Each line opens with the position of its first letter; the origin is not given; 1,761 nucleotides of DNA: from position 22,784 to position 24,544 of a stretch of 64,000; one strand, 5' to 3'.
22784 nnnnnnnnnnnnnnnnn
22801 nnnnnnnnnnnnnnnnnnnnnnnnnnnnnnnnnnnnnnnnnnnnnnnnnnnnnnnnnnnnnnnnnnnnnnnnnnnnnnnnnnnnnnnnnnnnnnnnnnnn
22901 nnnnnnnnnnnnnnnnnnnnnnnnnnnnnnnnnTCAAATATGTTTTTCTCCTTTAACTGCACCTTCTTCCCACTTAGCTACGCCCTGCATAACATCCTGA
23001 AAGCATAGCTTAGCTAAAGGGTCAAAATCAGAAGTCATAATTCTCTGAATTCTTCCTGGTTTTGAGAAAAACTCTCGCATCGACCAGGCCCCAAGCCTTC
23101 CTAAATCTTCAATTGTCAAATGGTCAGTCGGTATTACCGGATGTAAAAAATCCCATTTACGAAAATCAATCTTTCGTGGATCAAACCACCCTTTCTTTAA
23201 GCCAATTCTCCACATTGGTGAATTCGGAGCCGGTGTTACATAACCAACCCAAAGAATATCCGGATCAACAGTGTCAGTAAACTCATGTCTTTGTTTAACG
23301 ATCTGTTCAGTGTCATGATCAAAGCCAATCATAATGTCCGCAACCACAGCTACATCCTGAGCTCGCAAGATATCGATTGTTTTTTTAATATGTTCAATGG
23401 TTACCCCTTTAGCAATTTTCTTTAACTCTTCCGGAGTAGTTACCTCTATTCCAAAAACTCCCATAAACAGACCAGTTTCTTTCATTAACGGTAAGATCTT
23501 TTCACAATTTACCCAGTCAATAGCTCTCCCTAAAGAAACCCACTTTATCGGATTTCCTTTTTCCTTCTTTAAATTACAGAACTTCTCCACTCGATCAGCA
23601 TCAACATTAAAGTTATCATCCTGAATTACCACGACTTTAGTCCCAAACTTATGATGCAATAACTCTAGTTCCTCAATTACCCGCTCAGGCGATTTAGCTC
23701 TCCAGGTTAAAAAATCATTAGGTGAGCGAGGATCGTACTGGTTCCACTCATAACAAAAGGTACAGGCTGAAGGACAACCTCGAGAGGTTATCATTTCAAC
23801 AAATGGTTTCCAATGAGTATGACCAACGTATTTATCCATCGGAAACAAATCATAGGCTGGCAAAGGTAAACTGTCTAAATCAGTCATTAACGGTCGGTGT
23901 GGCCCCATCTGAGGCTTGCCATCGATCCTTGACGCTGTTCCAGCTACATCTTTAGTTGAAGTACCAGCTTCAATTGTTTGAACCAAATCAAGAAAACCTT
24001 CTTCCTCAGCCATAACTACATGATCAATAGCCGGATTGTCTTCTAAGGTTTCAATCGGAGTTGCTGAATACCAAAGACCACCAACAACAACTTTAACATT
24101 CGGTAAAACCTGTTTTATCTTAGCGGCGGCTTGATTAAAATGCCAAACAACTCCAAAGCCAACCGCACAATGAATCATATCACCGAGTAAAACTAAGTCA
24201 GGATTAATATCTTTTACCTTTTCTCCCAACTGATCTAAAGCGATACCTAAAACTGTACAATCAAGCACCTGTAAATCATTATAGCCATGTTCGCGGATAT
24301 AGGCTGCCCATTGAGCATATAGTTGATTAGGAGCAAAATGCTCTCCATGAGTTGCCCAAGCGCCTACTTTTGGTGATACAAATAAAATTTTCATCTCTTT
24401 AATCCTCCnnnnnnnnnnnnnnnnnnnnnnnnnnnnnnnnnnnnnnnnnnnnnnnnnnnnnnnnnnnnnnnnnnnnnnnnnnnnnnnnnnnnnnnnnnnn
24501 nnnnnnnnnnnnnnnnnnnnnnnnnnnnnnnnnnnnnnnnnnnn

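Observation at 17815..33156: Dispersed 5'-deoxyadenosine/MTA salvage (DHAP-shunt-like) genes within the radical SAM operon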

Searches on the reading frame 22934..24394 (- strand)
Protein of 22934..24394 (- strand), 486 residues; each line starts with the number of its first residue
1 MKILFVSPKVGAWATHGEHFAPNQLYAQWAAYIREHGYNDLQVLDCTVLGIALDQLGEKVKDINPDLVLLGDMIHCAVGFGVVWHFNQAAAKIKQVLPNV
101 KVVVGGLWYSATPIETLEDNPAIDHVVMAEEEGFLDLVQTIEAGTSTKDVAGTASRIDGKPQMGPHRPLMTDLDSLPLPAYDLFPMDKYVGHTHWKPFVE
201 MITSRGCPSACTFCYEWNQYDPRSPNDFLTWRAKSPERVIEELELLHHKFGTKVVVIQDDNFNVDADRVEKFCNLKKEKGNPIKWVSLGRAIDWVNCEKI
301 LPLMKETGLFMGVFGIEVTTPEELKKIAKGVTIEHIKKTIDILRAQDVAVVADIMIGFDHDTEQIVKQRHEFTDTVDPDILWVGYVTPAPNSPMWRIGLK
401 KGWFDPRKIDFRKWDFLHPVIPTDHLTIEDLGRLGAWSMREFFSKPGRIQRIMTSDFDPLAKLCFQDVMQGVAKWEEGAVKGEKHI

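Call 3: search_protein_families(library=pfam, proteins=[window:22934-24394:-])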
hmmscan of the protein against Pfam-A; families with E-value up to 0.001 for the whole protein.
window:22934-24394:- (486 aa): 2 families
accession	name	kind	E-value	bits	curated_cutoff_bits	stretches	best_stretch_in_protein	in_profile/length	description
PF04055.27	Radical_SAM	-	5.9e-21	75.8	29.5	1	201-367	1-160/166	Radical SAM superfamily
PF02310.24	B12-binding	-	1.8e-09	37.9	32.1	1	30-134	21-116/121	B12 binding domain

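Call 5: search_protein_families(library=ncbifam, proteins=[window:22934-24394:-], max_evalue=0.00001)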
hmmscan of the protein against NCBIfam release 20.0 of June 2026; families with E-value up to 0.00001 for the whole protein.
window:22934-24394:- (486 aa): 17 families
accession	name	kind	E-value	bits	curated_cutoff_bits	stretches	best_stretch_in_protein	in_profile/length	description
TIGR02026.1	BchE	equivalog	5.2e-51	174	481.35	1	3-431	2-416/497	magnesium-protoporphyrin IX monomethyl ester anaerobic oxidative cyclase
TIGR03471.1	HpnJ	equivalog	1.9e-39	135.9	577.6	1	88-454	86-444/472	hopanoid biosynthesis associated radical SAM protein HpnJ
NF050148.1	rSAM_ApyD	equivalog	3.5e-30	105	750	1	88-364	92-354/645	RiPP biosynthesis radical SAM protein ApyD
NF038361.1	rSAM_Sden_1168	equivalog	8.7e-30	103.8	575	1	41-392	102-467/560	Sden_1168 family B12-binding radical SAM P-methyltransferase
TIGR04479.1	bcpD_PhpK_rSAM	subfamily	7.6e-27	93.8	600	1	92-395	133-428/504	PhpK family radical SAM P-methyltransferase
TIGR04367.1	HpnR_B12_rSAM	equivalog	2.9e-25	88.8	650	1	30-424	29-395/490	hopanoid C-3 methylase HpnR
TIGR04385.1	B12_rSAM_cofa1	equivalog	4.4e-22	78.9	450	1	30-376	27-364/438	B12 lower ligand biosynthesis radical SAM protein BzaD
TIGR04072.2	rSAM_ladder_B12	equivalog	1.6e-19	69.9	360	1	33-368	28-341/443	lipid biosynthesis B12-binding/radical SAM protein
TIGR03975.1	rSAM_ocin_1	subfamily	2.5e-19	69.2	281.85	1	90-332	148-386/606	RiPP maturation radical SAM C-methyltransferase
NF033070.1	rSAM_AprD4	equivalog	8e-18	64.6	500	1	162-434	159-423/456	AprD4 family radical SAM diol-dehydratase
NF033712.0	B12_rSAM_KedN5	subfamily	2.1e-17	62.6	700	1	82-318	74-309/624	KedN5 family methylcobalamin-dependent radical SAM C-methyltransferase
TIGR04014.1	B12_SAM_MJ_0865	equivalog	6.1e-14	51.6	360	1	100-397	69-357/434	methyl-coenzyme M reductase glutamine C-methyltransferase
TIGR04013.1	B12_SAM_MJ_1487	hypoth_equivalog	2.3e-11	43.2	251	1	87-214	57-167/382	TIGR04013 family B12-binding domain/radical SAM domain-containing protein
TIGR04190.1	B12_SAM_Ta0216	equivalog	1.2e-10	40.6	500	1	90-279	100-298/554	TIGR04190 family B12-binding domain/radical SAM domain protein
NF040542.1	rSAM_RCCLKC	equivalog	5e-10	39.1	450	1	20-351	11-325/423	arsinothricin biosynthesis radical SAM protein ArsL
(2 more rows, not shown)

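Call 34: find_homologous_proteins(query=window:22934-24394:-)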
Query window:22934-24394:- (486 aa): 844 proteins with E <= 0.001 among 7352 candidates; the best 120 are listed.
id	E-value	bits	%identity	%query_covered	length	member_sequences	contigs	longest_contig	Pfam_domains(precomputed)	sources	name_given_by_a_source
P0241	0.0e+0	1099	94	100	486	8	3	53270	PF04055.28,PF02310.25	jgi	-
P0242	0.0e+0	1009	85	100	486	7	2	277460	PF04055.28,PF02310.25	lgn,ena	-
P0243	3.4e-294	994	84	100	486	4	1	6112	PF04055.28,PF02310.25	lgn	-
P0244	6.0e-293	990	83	100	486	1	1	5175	PF04055.28,PF02310.25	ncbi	-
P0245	1.2e-291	986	83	100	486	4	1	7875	PF04055.28,PF02310.25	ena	-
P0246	1.3e-290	983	83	100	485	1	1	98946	PF04055.28,PF02310.25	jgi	-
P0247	2.0e-290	982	83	100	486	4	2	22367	PF04055.28,PF02310.25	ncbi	-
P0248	2.2e-288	975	82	100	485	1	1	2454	PF04055.28,PF02310.25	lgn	-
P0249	2.4e-288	975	82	100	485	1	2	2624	PF04055.28,PF02310.25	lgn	-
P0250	2.9e-287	971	82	100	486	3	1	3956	PF04055.28,PF02310.25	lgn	-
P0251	2.4e-285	965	82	100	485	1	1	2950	PF04055.28,PF02310.25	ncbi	-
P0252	1.1e-283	960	81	100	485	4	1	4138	PF04055.28,PF02310.25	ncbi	-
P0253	2.8e-282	955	81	100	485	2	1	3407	PF04055.28,PF02310.25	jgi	jgi:anaerobic magnesium-protoporphyrin IX monomethyl ester cyclase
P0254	3.2e-282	955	81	100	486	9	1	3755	PF04055.28,PF02310.25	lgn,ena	-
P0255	4.4e-281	951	79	100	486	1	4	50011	PF04055.28,PF02310.25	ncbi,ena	-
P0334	1.2e-255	867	73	100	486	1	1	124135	PF04055.28,PF02310.25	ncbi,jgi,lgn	jgi:anaerobic magnesium-protoporphyrin IX monomethyl ester cyclase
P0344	1.8e-254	863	73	99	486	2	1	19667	PF04055.28,PF02310.25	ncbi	ncbi:MAG: radical SAM protein [Pseudomonadota bacterium]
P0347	5.8e-254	862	72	100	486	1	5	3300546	PF04055.28,PF02310.25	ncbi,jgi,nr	ncbi:MAG: radical SAM protein [Thermodesulfobacteriota bacterium]|jgi:radical SAM superfamily enzyme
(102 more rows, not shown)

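Call 35: find_encoding_contigs(protein=P0347, flank=10000, max_places=3)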
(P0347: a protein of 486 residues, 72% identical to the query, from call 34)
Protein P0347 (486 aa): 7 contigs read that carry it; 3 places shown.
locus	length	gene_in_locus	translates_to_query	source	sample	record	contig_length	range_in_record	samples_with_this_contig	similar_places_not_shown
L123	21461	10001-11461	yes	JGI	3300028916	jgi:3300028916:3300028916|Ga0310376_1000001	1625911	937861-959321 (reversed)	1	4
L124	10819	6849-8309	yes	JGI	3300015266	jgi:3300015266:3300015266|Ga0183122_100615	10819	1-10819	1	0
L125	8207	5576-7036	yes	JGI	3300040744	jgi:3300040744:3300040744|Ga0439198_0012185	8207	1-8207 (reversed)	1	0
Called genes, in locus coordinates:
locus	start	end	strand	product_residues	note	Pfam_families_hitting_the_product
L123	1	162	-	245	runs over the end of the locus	-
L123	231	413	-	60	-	-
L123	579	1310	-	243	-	PF20247:DUF6602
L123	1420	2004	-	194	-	PF02525:Flavodoxin_2, PF03358:FMN_red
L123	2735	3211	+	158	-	PF22381:Staph_reg_Sar_Rot (weak), PF01047:MarR, PF12802:MarR_2, PF13463:HTH_27 (weak), PF13601:HTH_34 (weak)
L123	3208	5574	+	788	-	PF03176:MMPL, PF02460:Patched (weak), PF12349:Sterol-sensing, PF03176:MMPL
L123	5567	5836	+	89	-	-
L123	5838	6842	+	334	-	PF02558:ApbA, PF08546:ApbA_C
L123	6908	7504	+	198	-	-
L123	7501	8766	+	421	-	PF00109:ketoacyl-synt, PF02801:Ketoacyl-synt_C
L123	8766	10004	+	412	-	PF00109:ketoacyl-synt, PF02801:Ketoacyl-synt_C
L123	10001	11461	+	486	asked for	PF02310:B12-binding, PF04055:Radical_SAM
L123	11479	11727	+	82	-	PF00550:PP-binding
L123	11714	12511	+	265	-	PF04199:Cyclase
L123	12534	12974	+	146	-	PF10604:Polyketide_cyc2 (weak)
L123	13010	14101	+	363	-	PF07690:MFS_1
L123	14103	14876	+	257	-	PF00106:adh_short, PF08659:KR, PF13561:adh_short_C2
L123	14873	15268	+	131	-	-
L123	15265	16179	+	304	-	PF04909:Amidohydro_2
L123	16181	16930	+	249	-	PF01048:PNP_UDP_1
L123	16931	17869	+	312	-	PF01008:IF-2B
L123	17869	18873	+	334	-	PF00596:Aldolase_II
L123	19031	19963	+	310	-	PF07044:DUF1329, PF17131:TP_0789-like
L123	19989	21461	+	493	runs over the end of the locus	PF06980:DUF1302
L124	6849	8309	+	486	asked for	PF02310:B12-binding, PF04055:Radical_SAM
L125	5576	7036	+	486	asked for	PF02310:B12-binding, PF04055:Radical_SAM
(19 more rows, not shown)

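Call 37: search_protein_families(library=pfam, proteins=[L123:14873-15268:+, L123:6908-7504:+, L123:5567-5836:+, L123:17869-18873:+], max_evalue=0.001)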
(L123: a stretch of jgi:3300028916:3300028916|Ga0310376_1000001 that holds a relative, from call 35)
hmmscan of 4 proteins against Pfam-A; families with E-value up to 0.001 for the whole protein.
L123:14873-15268:+ (131 aa): 0 families

L123:6908-7504:+ (198 aa): 0 families

L123:5567-5836:+ (89 aa): 1 family
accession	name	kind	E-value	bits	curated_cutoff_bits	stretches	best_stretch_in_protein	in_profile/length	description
PF11084.13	DUF2621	-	0.00097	19.6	27.7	0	6-85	56-135/139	Protein of unknown function (DUF2621)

L123:17869-18873:+ (334 aa): 2 families
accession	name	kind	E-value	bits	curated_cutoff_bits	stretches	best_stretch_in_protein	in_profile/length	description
PF00596.27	Aldolase_II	-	3.7e-35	121.9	22.2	1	8-180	1-181/183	Class II Aldolase and Adducin N-terminal domain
PF02036.22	SCP2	-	8.2e-05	23.3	21.3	1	253-315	31-94/101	SCP-2 sterol transfer family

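Call 39: find_encoding_contigs(protein=P0344, flank=10000, max_places=2)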
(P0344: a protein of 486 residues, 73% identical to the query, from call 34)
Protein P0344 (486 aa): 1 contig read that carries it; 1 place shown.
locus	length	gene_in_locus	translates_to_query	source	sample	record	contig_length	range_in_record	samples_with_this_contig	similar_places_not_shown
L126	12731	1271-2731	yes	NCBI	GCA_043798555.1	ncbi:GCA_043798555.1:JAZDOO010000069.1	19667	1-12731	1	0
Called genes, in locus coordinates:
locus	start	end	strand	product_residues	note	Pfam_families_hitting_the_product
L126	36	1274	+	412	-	PF00109:ketoacyl-synt, PF02801:Ketoacyl-synt_C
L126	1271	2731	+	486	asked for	PF02310:B12-binding, PF04055:Radical_SAM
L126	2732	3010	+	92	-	PF00550:PP-binding (weak)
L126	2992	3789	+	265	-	PF04199:Cyclase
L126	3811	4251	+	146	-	PF10604:Polyketide_cyc2, PF03364:Polyketide_cyc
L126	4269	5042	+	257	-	PF00106:adh_short, PF08659:KR, PF23441:SDR, PF13561:adh_short_C2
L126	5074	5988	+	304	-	PF04909:Amidohydro_2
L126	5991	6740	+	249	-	PF01048:PNP_UDP_1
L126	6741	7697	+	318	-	PF01008:IF-2B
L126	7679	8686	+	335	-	PF00596:Aldolase_II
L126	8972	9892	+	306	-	PF07044:DUF1329, PF17131:TP_0789-like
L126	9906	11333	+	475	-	PF06980:DUF1302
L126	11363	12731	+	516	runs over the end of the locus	PF00501:AMP-binding, PF13193:AMP-binding_C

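Call 40: find_encoding_contigs(protein=P0334, flank=10000, max_places=2)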
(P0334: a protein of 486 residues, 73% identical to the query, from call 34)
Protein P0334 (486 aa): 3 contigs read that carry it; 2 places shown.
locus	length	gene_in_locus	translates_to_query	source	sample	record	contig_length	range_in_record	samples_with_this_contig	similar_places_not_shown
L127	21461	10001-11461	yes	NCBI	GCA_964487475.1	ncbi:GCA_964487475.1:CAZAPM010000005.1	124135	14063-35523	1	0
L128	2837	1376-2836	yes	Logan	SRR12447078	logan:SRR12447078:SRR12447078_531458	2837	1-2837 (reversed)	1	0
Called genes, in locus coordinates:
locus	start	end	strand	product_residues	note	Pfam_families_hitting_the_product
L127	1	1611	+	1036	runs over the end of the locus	PF00873:ACR_tran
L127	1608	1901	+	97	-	PF00543:P-II (weak)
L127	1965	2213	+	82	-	-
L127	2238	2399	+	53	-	-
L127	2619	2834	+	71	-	-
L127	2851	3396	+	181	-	PF00160:Pro_isomerase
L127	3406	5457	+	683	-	PF00580:UvrD-helicase, PF13245:AAA_19, PF13604:AAA_30 (faint), PF01443:Viral_helicase1 (faint), PF13361:UvrD_C, PF13538:UvrD_C_2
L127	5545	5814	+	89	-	PF11084:DUF2621 (weak)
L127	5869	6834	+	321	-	PF02558:ApbA, PF08546:ApbA_C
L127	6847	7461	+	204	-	-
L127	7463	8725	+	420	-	PF00109:ketoacyl-synt, PF02801:Ketoacyl-synt_C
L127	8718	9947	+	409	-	PF00109:ketoacyl-synt, PF02801:Ketoacyl-synt_C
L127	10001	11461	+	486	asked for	PF02310:B12-binding, PF04055:Radical_SAM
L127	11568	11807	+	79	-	PF00550:PP-binding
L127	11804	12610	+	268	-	PF04199:Cyclase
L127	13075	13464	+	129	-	PF10604:Polyketide_cyc2 (weak)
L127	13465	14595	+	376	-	PF00083:Sugar_tr (weak), PF07690:MFS_1, PF00083:Sugar_tr (weak), PF07690:MFS_1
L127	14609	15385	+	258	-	PF00106:adh_short, PF08659:KR, PF13561:adh_short_C2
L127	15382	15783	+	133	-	-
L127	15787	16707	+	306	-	PF04909:Amidohydro_2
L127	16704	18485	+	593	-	-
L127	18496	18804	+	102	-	-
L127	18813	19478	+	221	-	-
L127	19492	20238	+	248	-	PF01048:PNP_UDP_1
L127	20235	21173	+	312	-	PF01008:IF-2B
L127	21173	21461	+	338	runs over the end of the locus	PF00596:Aldolase_II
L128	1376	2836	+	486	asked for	PF02310:B12-binding, PF04055:Radical_SAM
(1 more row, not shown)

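Call 52: search_protein_families(library=ncbifam, proteins=[L127:16704-18485:+, L127:18813-19478:+, L127:15382-15783:+], max_evalue=0.000001)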
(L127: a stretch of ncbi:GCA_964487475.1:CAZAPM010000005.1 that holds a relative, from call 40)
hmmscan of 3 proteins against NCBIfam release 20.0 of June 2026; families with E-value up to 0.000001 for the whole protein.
L127:16704-18485:+ (593 aa): 0 families

L127:18813-19478:+ (221 aa): 1 family
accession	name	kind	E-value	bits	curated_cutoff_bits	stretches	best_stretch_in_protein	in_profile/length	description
NF050058.1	e_dPHAscl_type1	hypoth_equivalog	3.9e-10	39.7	150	1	31-161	9-154/276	extracellular catalytic domain type 1 short-chain-length polyhydroxyalkanoate depolymerase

L127:15382-15783:+ (133 aa): 0 families
